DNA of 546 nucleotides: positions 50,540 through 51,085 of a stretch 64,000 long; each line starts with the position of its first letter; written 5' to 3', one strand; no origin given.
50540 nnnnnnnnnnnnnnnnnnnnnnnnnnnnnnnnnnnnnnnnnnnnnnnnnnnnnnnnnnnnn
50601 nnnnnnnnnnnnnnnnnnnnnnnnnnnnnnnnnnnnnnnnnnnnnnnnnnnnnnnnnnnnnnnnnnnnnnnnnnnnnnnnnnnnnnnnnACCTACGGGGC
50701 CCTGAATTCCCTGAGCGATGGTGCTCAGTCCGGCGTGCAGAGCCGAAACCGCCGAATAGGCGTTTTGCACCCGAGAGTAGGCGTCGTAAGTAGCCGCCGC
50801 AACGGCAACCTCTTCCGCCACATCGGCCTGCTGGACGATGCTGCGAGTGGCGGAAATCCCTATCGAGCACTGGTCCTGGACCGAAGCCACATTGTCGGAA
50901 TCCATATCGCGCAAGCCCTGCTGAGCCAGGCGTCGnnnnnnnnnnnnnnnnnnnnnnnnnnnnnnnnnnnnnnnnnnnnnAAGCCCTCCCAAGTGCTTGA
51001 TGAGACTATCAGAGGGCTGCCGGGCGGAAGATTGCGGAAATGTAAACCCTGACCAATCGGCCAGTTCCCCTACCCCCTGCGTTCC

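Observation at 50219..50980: Protein built from three ~75-aa repeats each carrying a 'V(S/A)(V/T)xDQCxIG(I/L)' motif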

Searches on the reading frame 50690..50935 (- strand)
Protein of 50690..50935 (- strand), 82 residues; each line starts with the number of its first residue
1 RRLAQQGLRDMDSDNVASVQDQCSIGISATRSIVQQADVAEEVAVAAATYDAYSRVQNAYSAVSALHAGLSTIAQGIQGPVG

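Call 24: search_protein_representatives(alignment_id=A2)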
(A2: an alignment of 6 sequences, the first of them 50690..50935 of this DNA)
Query: 6 sequences, 82 profile positions. Proteins with E-value up to 0.001 (for the whole library): 30; up to 1e-10: 20; up to 1e-30: 7. The best 30 are listed.
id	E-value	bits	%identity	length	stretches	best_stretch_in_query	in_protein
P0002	3.1e-101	347.8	-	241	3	1-82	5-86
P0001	2.2e-98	338.7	-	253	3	1-82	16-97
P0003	5.9e-57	205.9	-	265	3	1-82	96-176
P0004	1.1e-37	144.2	-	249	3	2-72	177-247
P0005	1.2e-37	144.0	-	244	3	3-73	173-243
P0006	2.1e-33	130.4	-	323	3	17-82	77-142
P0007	3.0e-33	129.9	-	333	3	2-82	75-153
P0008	5.6e-30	119.4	-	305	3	20-74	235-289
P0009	4.3e-27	110.2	-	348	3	3-72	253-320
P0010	2.9e-25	104.4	-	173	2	2-82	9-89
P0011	2.0e-24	101.7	-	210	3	2-82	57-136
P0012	6.3e-24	100.1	-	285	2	2-73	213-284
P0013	6.8e-21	90.3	-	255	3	17-82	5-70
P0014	1.2e-17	79.9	-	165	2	1-79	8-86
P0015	1.7e-17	79.4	-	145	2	2-71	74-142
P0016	5.4e-17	77.8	-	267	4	2-74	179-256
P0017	2.0e-13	66.4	-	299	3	2-77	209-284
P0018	8.6e-13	64.4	-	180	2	2-50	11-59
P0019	3.2e-12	62.6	-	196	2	2-79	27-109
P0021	1.1e-10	57.7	-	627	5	18-74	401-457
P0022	1.3e-10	57.4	-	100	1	2-72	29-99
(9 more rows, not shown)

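Call 32: find_encoding_contigs(protein=P0003, flank=10000)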
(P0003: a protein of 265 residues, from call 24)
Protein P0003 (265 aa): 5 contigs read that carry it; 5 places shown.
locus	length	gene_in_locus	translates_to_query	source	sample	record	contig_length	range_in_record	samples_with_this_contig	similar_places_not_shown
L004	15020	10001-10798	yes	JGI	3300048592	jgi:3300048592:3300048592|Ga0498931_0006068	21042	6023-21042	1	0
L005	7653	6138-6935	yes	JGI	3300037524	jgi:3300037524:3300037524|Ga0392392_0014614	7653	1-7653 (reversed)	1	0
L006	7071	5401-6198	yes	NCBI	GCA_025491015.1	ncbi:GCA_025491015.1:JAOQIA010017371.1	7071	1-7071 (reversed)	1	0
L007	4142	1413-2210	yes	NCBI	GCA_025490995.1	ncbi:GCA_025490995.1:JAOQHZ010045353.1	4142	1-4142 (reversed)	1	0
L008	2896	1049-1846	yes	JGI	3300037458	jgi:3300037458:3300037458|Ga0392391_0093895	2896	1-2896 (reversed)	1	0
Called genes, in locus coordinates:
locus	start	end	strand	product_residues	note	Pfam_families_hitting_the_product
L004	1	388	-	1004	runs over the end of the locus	-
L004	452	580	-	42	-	-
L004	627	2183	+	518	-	PF00437:T2SSE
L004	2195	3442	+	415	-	PF28597:T2SSF_N, PF00482:T2SSF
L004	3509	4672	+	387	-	PF23227:HEAT_MROH2B_C (faint), PF02985:HEAT (faint), PF13646:HEAT_2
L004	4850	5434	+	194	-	-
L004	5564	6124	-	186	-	-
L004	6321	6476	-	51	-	PF11625:DUF3253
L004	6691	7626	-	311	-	-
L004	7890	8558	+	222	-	-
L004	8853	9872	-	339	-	PF01408:GFO_IDH_MocA, PF01488:Shikimate_DH (weak), PF03807:F420_oxidored (weak)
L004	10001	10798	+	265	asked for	-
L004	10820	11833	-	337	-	PF03747:ADP_ribosyl_GH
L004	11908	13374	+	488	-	-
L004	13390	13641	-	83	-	-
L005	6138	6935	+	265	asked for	-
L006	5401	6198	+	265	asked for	-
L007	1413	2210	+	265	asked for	-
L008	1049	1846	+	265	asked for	-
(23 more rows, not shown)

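Call 40: find_encoding_contigs(protein=P0004, flank=10000, max_places=3)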
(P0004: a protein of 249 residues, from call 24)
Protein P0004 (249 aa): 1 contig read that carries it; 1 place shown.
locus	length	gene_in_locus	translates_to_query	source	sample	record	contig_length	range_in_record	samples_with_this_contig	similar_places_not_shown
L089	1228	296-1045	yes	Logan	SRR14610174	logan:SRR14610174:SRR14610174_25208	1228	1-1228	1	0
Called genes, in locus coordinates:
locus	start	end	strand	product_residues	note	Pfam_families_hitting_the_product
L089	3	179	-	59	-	?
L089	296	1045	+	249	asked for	-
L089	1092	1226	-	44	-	?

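Call 41: find_encoding_contigs(protein=P0005, flank=10000, max_places=3)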
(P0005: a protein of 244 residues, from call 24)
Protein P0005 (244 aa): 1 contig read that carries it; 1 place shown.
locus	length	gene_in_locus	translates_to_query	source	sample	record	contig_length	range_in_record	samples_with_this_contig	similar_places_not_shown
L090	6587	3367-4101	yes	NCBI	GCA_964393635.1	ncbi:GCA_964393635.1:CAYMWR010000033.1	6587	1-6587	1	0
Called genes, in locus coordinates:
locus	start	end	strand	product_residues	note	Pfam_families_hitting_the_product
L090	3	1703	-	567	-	?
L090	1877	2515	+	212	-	-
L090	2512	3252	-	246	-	PF00106:adh_short, PF13561:adh_short_C2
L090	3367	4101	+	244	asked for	-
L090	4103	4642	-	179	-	-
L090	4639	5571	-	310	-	-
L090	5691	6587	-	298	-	?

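Call 42: find_encoding_contigs(protein=P0007, flank=10000, max_places=3)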
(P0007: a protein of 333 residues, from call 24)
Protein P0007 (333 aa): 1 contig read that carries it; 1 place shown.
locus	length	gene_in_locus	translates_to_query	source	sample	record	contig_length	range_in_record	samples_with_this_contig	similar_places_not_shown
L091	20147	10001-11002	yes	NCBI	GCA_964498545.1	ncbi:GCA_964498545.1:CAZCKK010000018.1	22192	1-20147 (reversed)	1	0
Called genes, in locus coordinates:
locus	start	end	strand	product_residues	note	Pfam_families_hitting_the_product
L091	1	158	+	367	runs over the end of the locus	PF00149:Metallophos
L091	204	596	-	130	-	PF01261:AP_endonuc_2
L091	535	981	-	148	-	-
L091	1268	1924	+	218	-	-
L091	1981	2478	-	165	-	PF05163:DinB, PF12867:DinB_2 (weak)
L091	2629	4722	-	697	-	-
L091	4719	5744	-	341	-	-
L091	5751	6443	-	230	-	PF00069:Pkinase, PF07714:PK_Tyr_Ser-Thr (weak)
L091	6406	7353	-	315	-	-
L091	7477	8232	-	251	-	PF26157:SGL_GH162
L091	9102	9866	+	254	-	PF01936:NYN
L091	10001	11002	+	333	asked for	-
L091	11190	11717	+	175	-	-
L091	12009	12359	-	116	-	-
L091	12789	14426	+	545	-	PF02055:Glyco_hydro_30, PF17189:Glyco_hydro_30C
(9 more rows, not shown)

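Call 48: search_solved_structures(query=A5, max_evalue=10)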
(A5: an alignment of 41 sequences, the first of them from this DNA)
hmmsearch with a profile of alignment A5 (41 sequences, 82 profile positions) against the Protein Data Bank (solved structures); distinct sequences matched with E-value up to 10: 2.
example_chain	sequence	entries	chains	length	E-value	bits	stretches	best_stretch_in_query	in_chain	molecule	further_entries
4nt5_A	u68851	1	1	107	1.3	12.8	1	5-24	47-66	von Willebrand factor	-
9qrv_D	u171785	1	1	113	1.8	12.4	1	5-24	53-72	von Willebrand factor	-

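Call 49: find_homologous_proteins(query=A5, max_evalue=0.001)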
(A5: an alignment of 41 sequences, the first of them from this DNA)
Query A5 (41 sequences): 2514 candidates shared short words with the query, none scored E <= 0.001.

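Call 50: find_encoding_contigs(protein=P0009, flank=10000, max_places=3)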
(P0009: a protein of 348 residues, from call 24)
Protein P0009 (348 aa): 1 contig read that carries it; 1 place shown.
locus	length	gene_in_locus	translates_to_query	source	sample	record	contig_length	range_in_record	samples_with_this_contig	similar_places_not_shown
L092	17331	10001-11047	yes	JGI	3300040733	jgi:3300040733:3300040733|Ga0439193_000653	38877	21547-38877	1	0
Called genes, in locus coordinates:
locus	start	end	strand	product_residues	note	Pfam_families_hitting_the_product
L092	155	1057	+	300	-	PF13620:CarboxypepD_reg, PF13715:CarbopepD_reg_2 (weak), PF17210:SdrD_B (weak), PF17802:SpaA (weak), PF22904:NOMO1-like_2nd (faint)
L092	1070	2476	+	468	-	PF04932:Wzy_C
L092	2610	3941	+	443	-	PF00483:NTP_transferase, PF24894:Hexapep_GlmU, PF25247:LbH_GLGC (weak), PF25084:LbH_EIF2B, PF25087:GMPPB_C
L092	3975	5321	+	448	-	PF00483:NTP_transferase, PF24894:Hexapep_GlmU, PF25247:LbH_GLGC (faint), PF25084:LbH_EIF2B, PF25087:GMPPB_C (weak)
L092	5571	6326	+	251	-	-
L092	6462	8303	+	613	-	-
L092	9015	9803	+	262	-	-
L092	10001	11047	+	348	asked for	-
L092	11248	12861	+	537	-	PF06826:Asp-Al_Ex, PF02080:TrkA_C, PF06826:Asp-Al_Ex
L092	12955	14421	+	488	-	PF13570:Beta-prop_ACSF4 (faint), PF13360:PQQ_2, PF25292:Beta-prop_CGLA (faint), PF13360:PQQ_2 (weak)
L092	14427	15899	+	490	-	PF13302:Acetyltransf_3, PF00583:Acetyltransf_1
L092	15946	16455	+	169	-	PF03167:UDG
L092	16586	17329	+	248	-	?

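Call 51: find_encoding_contigs(protein=P0016, flank=10000, max_places=3)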
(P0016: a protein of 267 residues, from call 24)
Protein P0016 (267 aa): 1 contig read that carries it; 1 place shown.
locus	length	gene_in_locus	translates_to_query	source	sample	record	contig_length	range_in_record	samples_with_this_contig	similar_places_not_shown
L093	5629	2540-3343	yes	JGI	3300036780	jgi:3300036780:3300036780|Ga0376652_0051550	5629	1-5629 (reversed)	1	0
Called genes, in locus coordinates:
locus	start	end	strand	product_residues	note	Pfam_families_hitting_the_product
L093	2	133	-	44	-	?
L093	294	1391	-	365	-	-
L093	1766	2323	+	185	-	-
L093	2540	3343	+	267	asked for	-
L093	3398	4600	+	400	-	PF02441:Flavoprotein, PF04127:DFP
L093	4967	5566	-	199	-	-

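Call 52: find_encoding_contigs(protein=P0012, flank=10000, max_places=3)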
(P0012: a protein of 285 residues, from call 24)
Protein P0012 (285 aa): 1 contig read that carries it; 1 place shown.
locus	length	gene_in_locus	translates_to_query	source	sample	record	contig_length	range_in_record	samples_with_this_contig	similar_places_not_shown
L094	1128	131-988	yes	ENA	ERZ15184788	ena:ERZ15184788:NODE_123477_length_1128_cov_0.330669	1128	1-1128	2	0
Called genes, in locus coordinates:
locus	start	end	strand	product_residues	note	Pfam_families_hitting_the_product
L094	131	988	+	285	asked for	-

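Call 75: find_encoding_contigs(protein=P0008, flank=10000, max_places=2)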
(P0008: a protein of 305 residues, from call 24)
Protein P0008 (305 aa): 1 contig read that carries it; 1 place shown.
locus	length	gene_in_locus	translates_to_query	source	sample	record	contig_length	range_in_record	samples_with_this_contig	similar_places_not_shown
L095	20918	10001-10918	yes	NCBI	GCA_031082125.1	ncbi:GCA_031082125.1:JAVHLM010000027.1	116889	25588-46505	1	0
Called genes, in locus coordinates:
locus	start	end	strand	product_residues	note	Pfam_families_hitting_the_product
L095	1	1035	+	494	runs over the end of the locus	PF04916:Phospholip_B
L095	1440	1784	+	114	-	-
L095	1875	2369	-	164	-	PF07238:PilZ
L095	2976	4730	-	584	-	PF03781:FGE-sulfatase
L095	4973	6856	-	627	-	PF12796:Ank_2, PF13857:Ank_5 (weak), PF13637:Ank_4, PF12796:Ank_2, PF13857:Ank_5, PF00023:Ank (weak), PF12796:Ank_2, PF13857:Ank_5, +15 more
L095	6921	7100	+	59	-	-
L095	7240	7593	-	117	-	PF01850:PIN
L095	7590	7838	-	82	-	PF01402:RHH_1 (weak)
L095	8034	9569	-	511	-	-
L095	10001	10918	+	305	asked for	-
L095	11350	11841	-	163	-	PF01625:PMSR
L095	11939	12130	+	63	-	PF05016:ParE_toxin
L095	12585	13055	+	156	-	PF13470:PIN_3 (weak)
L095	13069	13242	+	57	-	-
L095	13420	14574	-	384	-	-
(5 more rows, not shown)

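Call 76: find_encoding_contigs(protein=P0010, flank=10000, max_places=2)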
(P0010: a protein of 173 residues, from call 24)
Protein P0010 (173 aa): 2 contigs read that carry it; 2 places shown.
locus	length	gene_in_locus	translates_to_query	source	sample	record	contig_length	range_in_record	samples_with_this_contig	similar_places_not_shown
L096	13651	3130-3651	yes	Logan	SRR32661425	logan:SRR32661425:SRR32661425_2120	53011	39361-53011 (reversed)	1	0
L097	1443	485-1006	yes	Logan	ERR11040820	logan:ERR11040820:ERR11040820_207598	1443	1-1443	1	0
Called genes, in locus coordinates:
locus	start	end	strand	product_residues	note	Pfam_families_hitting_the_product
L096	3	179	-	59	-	?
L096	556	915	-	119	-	-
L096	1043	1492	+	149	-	PF04075:F420H2_quin_red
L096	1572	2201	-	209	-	PF09704:Cas_Cas5d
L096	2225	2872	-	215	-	PF05988:DUF899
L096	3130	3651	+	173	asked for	-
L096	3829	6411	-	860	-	PF02368:Big_2 (weak)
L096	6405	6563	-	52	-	-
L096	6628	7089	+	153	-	PF03330:DPBB_1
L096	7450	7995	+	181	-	-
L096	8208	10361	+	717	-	PF13487:HD_5, PF01966:HD (weak), PF03704:BTAD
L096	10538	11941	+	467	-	-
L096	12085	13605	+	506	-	-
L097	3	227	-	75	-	?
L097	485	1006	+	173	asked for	-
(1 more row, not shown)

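Call 80: predict_structure(alignment_id=A5)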
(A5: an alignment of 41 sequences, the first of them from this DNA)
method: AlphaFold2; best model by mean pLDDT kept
length: 82 residues; sequences in the alignment: 41
mean_pLDDT: 95.1   pTM: 0.84
mean pLDDT of the five models: 95.1, 94.6, 94.0, 93.1, 91.6
residues with pLDDT >= 90: 76; 70-90: 3; 50-70: 2; < 50: 1
segments of 3 or more residues with pLDDT < 50: none
pLDDT, mean of each block of 10 residues (from residue 1): 97 97 98 97 97 95 98 89 57
secondary structure, 60 per line:
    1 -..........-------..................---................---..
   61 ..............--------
elements in order: H2-11 H19-36 H40-55 H59-74

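Call 81: list_cluster_members(proteins=[P0009, P0011, P0012, P0013, P0014, P0015, P0017, P0018, P0019, P0022])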
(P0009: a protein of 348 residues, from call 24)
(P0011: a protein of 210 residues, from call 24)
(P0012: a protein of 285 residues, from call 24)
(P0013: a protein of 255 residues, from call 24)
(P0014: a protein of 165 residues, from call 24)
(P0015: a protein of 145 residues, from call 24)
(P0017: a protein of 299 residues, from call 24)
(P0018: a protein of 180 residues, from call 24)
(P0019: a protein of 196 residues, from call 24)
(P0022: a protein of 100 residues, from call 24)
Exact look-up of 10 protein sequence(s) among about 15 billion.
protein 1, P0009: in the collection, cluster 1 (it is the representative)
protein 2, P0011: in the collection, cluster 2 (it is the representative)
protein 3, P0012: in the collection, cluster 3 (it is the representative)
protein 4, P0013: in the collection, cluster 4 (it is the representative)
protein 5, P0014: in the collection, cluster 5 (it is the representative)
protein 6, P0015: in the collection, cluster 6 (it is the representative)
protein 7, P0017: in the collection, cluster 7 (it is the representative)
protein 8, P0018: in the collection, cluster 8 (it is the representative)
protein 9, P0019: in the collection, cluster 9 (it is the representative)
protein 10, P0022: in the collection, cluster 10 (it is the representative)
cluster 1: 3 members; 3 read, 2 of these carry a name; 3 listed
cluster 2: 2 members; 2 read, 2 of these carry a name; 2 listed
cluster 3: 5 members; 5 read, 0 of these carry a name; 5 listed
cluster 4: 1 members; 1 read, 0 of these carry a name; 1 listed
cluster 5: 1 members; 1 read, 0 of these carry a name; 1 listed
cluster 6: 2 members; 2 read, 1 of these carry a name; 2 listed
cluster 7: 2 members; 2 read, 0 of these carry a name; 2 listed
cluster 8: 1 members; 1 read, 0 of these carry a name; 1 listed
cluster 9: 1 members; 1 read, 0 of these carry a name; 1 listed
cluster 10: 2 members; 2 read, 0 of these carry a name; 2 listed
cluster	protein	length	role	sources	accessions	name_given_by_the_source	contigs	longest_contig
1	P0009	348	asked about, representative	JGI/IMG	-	hypothetical protein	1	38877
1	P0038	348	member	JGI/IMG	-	hypothetical protein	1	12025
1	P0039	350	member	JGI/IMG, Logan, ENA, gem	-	-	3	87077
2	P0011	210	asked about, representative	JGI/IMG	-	hypothetical protein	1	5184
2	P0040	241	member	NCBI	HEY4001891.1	MAG TPA: hypothetical protein VGO93_23655 [Candidatus Xenobia bacterium]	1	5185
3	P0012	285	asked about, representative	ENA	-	-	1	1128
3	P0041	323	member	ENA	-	-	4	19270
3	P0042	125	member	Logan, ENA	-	-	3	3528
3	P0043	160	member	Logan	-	-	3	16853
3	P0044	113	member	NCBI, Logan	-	-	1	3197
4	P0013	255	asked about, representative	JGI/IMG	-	-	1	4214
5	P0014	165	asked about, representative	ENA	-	-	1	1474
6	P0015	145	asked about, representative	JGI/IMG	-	hypothetical protein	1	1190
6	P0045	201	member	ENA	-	-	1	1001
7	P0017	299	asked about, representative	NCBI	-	-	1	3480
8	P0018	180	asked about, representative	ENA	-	-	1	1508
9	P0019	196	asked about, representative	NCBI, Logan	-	-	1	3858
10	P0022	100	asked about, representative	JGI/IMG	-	-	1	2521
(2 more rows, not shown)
